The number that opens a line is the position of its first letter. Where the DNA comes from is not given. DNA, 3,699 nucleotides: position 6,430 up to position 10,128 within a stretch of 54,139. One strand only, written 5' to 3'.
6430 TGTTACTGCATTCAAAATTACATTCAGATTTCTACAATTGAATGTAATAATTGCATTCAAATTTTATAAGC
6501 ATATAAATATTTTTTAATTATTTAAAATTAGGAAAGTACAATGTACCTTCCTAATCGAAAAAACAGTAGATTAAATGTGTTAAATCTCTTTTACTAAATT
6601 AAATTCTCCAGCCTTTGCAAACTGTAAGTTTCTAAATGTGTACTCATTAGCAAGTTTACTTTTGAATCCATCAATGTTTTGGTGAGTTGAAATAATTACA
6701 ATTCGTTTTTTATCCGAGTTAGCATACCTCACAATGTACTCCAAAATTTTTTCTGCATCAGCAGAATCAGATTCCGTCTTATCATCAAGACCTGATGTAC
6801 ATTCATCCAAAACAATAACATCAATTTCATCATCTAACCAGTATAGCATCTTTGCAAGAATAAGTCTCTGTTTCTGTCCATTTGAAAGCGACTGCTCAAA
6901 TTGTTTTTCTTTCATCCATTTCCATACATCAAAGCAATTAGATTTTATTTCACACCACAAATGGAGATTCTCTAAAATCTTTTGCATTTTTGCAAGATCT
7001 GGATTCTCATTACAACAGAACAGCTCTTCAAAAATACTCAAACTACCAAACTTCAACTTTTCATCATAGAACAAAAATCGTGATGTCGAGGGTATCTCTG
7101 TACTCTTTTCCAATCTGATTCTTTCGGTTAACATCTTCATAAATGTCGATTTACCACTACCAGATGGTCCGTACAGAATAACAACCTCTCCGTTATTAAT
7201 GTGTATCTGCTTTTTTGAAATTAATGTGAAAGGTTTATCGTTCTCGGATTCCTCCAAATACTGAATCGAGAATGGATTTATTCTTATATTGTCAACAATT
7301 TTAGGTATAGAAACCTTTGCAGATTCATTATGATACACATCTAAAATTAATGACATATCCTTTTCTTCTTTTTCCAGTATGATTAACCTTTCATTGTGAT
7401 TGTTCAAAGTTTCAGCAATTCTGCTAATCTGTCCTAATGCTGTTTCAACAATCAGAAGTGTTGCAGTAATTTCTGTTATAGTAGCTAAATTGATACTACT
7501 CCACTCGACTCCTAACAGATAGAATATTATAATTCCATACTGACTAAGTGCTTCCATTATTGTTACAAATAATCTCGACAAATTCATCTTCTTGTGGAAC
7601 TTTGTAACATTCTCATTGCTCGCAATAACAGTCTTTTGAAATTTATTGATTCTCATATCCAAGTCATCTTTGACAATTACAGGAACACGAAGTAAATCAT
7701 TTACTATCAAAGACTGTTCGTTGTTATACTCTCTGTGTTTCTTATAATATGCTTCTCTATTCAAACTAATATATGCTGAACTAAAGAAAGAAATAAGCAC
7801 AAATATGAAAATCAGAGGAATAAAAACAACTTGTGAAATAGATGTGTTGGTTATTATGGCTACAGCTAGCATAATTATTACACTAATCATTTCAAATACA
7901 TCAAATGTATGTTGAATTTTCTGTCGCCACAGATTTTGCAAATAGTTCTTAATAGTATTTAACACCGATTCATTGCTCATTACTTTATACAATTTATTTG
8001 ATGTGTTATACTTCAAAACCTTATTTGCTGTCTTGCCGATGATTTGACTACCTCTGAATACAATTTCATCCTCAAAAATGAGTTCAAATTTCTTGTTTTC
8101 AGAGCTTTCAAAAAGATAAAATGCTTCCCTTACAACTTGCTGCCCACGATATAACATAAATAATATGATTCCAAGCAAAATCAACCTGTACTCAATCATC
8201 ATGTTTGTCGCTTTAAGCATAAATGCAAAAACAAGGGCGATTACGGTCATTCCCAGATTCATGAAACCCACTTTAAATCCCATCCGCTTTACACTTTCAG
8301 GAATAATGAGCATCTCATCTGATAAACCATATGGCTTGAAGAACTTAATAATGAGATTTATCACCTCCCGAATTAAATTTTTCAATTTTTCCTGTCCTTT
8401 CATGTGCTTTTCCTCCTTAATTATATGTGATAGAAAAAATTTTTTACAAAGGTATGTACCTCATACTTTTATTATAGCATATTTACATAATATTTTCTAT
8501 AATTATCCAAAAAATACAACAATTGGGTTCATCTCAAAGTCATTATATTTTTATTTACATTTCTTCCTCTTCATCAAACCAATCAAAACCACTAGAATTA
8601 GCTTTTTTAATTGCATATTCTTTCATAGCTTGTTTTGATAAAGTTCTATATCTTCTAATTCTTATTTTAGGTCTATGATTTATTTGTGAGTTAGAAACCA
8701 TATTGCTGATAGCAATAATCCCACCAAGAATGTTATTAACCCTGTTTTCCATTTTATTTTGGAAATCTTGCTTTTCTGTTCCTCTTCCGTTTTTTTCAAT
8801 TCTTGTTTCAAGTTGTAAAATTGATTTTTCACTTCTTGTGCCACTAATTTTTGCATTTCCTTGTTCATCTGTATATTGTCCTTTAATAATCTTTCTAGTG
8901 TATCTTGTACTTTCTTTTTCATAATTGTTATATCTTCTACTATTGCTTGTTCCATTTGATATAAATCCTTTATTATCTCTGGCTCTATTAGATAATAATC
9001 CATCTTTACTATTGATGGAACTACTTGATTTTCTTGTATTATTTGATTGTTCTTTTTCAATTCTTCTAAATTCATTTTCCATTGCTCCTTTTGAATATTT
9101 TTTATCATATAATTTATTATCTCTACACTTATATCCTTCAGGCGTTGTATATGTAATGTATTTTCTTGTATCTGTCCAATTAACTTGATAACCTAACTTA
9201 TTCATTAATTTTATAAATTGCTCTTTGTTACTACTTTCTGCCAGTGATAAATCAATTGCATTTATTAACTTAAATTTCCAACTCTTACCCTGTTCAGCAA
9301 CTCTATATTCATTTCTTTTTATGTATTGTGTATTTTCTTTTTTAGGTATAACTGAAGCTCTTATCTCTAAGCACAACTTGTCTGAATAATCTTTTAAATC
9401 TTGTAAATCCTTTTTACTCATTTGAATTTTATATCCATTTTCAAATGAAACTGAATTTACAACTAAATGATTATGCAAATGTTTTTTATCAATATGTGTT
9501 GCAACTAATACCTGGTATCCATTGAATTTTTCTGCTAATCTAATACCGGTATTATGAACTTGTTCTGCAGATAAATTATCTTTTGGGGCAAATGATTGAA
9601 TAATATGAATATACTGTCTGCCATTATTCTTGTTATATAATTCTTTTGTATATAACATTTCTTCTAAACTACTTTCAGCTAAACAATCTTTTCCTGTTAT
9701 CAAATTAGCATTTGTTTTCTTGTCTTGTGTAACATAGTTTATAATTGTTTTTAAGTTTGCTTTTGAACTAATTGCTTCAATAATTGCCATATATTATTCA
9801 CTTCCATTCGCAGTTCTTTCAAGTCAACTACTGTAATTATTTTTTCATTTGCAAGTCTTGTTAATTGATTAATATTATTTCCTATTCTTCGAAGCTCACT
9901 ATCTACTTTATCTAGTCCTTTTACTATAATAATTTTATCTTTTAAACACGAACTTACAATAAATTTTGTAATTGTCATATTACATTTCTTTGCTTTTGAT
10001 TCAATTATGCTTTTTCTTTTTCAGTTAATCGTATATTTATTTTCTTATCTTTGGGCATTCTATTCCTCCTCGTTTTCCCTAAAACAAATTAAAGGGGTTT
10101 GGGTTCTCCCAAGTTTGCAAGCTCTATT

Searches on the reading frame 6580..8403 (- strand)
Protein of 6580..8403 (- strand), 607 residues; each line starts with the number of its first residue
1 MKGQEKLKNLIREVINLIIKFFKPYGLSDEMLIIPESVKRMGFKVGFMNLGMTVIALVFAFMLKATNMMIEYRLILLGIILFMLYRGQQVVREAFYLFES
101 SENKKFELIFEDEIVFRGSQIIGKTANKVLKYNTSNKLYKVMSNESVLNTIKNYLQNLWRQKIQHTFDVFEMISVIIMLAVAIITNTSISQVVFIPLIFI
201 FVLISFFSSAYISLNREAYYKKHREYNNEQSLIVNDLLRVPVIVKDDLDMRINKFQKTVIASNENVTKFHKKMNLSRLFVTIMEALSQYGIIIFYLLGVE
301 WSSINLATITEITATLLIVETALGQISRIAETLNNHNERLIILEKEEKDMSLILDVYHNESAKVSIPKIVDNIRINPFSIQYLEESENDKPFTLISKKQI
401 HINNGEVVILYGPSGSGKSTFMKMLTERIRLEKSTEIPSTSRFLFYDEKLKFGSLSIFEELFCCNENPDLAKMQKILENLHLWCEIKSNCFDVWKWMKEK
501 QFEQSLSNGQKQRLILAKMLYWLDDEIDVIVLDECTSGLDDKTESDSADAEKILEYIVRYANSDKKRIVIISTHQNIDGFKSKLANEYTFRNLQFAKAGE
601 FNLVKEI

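Call 7: search_protein_families(library=pfam, proteins=[window:6580-8403:-], max_evalue=0.01)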
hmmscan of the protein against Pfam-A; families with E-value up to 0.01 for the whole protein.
window:6580-8403:- (607 aa): 16 families
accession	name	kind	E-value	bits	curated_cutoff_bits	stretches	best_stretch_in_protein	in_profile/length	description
PF00005.33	ABC_tran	-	9.2e-13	49.4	25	1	400-537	6-137/137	ABC transporter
PF13401.12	AAA_22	-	5.1e-06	27.3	27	1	406-571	6-121/130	AAA domain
PF00004.35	AAA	-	7.4e-05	23.6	21.2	1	408-585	1-119/131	ATPase family associated with various cellular activities (AAA)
PF13304.12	AAA_21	-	0.0001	22.9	27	1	408-453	2-61/304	AAA domain, putative AbiEii toxin, Type IV TA system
PF00910.28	RNA_helicase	-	0.00019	22.3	21.5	1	408-443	1-34/105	RNA helicase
PF20720.3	nSTAND3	-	0.00023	21.3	27.2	0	403-430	15-42/155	Novel STAND NTPase 3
PF13555.12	AAA_29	-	0.00046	20.3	27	1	396-422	13-39/61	P-loop containing region of AAA domain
PF13481.12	AAA_25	-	0.0005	20.2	27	0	401-421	29-49/195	AAA domain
PF02367.23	TsaE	-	0.0013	19.1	26.6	1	401-439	17-53/128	Threonylcarbamoyl adenosine biosynthesis protein TsaE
PF03193.22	RsgA_GTPase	-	0.0024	18.2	30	1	401-432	103-133/174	RsgA GTPase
PF13191.12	AAA_16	-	0.003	18.5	32.6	1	401-431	20-50/167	AAA ATPase domain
PF24883.2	NPHP3_N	-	0.003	18.2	24.8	0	404-481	21-76/164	Nephrocystin 3, N-terminal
PF01637.24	ATPase_2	-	0.004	17.4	33.2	1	403-446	18-54/225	ATPase domain predominantly from Archaea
PF13479.12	AAA_24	-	0.0049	17.2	27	0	407-426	4-23/195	AAA domain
PF05729.18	NACHT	-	0.0085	16.4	26.7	0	407-436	2-31/167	NACHT domain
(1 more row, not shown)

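Call 24: find_encoding_contigs(protein=window:6580-8403:-, flank=10000, max_places=10)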
Protein window:6580-8403:- (607 aa): no gene with exactly this product is on record in the collection.

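Call 35: find_related_loci(query=window:6580-8403:-, collection=metagenome_contigs, flank=10000)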
Query window:6580-8403:- (607 aa) in metagenome_contigs; peptide patterns used: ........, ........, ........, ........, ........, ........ (x = any residue, [..] = any of these).
89 stretches matched a pattern; 36 encode a relative of the query (tblastn E <= 1e-3); 36 distinct loci.
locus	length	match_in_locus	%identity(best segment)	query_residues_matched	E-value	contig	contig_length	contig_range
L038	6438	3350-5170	97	1-607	0e+0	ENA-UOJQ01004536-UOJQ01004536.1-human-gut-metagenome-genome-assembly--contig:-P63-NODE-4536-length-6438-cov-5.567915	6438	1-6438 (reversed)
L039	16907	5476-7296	95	1-607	0e+0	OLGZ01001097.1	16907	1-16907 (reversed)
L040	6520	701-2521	94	1-607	0e+0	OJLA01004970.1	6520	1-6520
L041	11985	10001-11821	91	1-607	0e+0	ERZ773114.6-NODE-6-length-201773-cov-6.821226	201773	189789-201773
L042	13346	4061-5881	91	1-607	0e+0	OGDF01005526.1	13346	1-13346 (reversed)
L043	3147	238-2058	90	1-607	0e+0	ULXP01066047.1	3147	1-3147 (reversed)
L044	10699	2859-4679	89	1-607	0e+0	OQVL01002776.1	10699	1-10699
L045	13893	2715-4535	89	1-607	0e+0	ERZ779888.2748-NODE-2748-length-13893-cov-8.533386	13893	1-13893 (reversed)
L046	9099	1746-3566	89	1-607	0e+0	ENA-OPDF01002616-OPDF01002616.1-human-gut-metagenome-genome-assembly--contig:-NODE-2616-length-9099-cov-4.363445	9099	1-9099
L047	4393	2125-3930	89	1-607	0e+0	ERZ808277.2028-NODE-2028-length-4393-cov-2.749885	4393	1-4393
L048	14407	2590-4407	89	1-606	0e+0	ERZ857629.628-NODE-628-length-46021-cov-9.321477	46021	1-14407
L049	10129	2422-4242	89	1-607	0e+0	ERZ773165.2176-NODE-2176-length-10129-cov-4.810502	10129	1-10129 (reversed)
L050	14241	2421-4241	89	1-607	0e+0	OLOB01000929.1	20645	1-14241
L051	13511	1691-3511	89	1-607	0e+0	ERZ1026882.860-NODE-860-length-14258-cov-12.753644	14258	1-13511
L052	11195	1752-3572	89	1-607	0e+0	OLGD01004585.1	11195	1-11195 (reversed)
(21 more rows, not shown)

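Call 39: search_protein_families(library=ncbifam, proteins=[window:6580-8403:-], max_evalue=0.01)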
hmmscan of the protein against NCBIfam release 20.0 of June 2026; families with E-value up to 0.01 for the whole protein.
window:6580-8403:- (607 aa): 137 families (the best 25 are shown)
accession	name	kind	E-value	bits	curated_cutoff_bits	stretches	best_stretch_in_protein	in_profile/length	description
TIGR03375.1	type_I_sec_LssB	subfamily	3.3e-19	68.7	693.1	2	177-428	275-516/696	type I secretion system permease/ATPase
TIGR02857.1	CydD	equivalog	9.9e-16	57.8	435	2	504-575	457-516/529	thiol reductant ABC exporter subunit CydD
TIGR01846.1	type_I_sec_HlyB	subfamily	1e-14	53.8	725.55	2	140-426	237-504/694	type I secretion system permease/ATPase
NF000355.4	ribo_prot_ABC_F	equivalog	1.6e-13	50.4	380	2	379-541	313-462/499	ribosomal protection-like ABC-F family protein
TIGR02868.1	CydC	equivalog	1.6e-13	50.1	329.05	1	193-574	154-528/530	thiol reductant ABC exporter subunit CydC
NF010068.0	PRK13548.1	equivalog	5.8e-13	48.5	261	2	393-432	19-58/261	heme ABC transporter ATP-binding protein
NF040873.1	AztA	equivalog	1.1e-12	47.9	220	2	500-574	115-177/191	zinc ABC transporter ATP-binding protein AztA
TIGR02315.1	ABC_phnC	equivalog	2.3e-12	46.9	266.1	2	395-430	18-53/243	phosphonate ABC transporter ATP-binding protein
TIGR02204.1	MsbA_rel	hypoth_equivalog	2.6e-12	46.2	780.4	2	172-426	143-387/576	ABC transporter, permease/ATP-binding protein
TIGR00972.1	3a0107s01c2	equivalog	2.9e-12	46.5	343.2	2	497-574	134-201/248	phosphate ABC transporter ATP-binding protein PstB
NF008364.0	PRK11160.1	equivalog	2.9e-12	46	630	1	175-574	149-533/575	heme ABC transporter ATP-binding protein/permease CydC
TIGR02203.1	MsbA_lipidA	equivalog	3.1e-12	45.8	602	2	135-427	102-381/572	lipid A export permease/ATP-binding protein MsbA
NF007601.2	PRK10247.1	equivalog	4e-12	46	292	1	393-572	15-189/204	iron efflux ABC transporter ATP-binding subunit FetA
TIGR04521.1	ECF_ATPase_2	equivalog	4.1e-12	45.8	330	2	505-575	144-204/279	energy-coupling factor transporter ATPase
TIGR01189.1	ccmA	equivalog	7.7e-12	45.3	131.6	1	394-578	15-189/198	heme ABC exporter ATP-binding protein CcmA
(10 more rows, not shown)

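Call 40: search_protein_families(library=padloc, proteins=[window:6580-8403:-], max_evalue=0.01)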
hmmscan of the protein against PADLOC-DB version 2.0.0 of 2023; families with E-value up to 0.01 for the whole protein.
window:6580-8403:- (607 aa): 5 families
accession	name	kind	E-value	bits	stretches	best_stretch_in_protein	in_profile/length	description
PDLC04135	mad3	-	5.9e-19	66.8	2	499-576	257-324/374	mads_3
PDLC04140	mad8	-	2.1e-08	32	1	398-582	20-239/314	mads_8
PDLC04893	PDC-S06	-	0.00035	17.1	1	395-427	88-120/862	-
PDLC02335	AbiLi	-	0.00071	16.7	1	406-542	77-211/326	AbiLi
PDLC02980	AriA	-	0.00072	17.6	0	408-452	2-60/304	-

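Call 62: search_protein_families(library=pfam, proteins=[L039:274-786:+, L039:845-1171:+, L039:1220-2410:+, L039:2441-2887:+, L039:3357-3716:+, L039:3716-5314:+], max_evalue=0.001)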
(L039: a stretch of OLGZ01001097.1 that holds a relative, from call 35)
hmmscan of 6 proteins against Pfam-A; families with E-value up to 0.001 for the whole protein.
L039:274-786:+ (170 aa): 0 families

L039:845-1171:+ (108 aa): 1 family
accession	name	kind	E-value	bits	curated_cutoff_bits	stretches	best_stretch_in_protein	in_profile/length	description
PF01541.30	GIY-YIG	-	2.3e-14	53.9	22.6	1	9-84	2-78/78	GIY-YIG catalytic domain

L039:1220-2410:+ (396 aa): 0 families

L039:2441-2887:+ (148 aa): 0 families

L039:3357-3716:+ (119 aa): 0 families

L039:3716-5314:+ (532 aa): 3 families
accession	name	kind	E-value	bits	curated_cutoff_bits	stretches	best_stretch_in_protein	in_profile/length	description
PF00005.33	ABC_tran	-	8.8e-23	81.9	25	1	340-479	5-137/137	ABC transporter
PF00664.28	ABC_membrane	-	8.5e-11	42.5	28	1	46-260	39-253/274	ABC transporter transmembrane region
PF02463.25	SMC_N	-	0.00072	19.5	40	0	404-518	135-208/220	RecF/RecN/SMC N terminal domain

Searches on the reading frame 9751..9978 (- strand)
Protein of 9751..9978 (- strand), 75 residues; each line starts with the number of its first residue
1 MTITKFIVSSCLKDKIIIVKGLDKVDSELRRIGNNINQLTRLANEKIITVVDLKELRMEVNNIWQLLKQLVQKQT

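Call 7: search_protein_families(library=pfam, proteins=[window:9751-9978:-], max_evalue=0.01)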
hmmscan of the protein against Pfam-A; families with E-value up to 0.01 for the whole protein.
window:9751-9978:- (75 aa): 2 families
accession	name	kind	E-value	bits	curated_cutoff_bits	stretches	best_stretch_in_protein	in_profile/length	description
PF05713.17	MobC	-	1e-11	45.5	23.2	1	28-70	3-45/45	Bacterial mobilisation protein (MobC)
PF21983.2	NikA-like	-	2.1e-09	37.8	27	1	1-43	28-72/72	Mobilization protein NikA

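Call 39: search_protein_families(library=ncbifam, proteins=[window:9751-9978:-], max_evalue=0.01)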
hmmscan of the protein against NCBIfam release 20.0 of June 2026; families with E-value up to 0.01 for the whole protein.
window:9751-9978:- (75 aa): 0 families
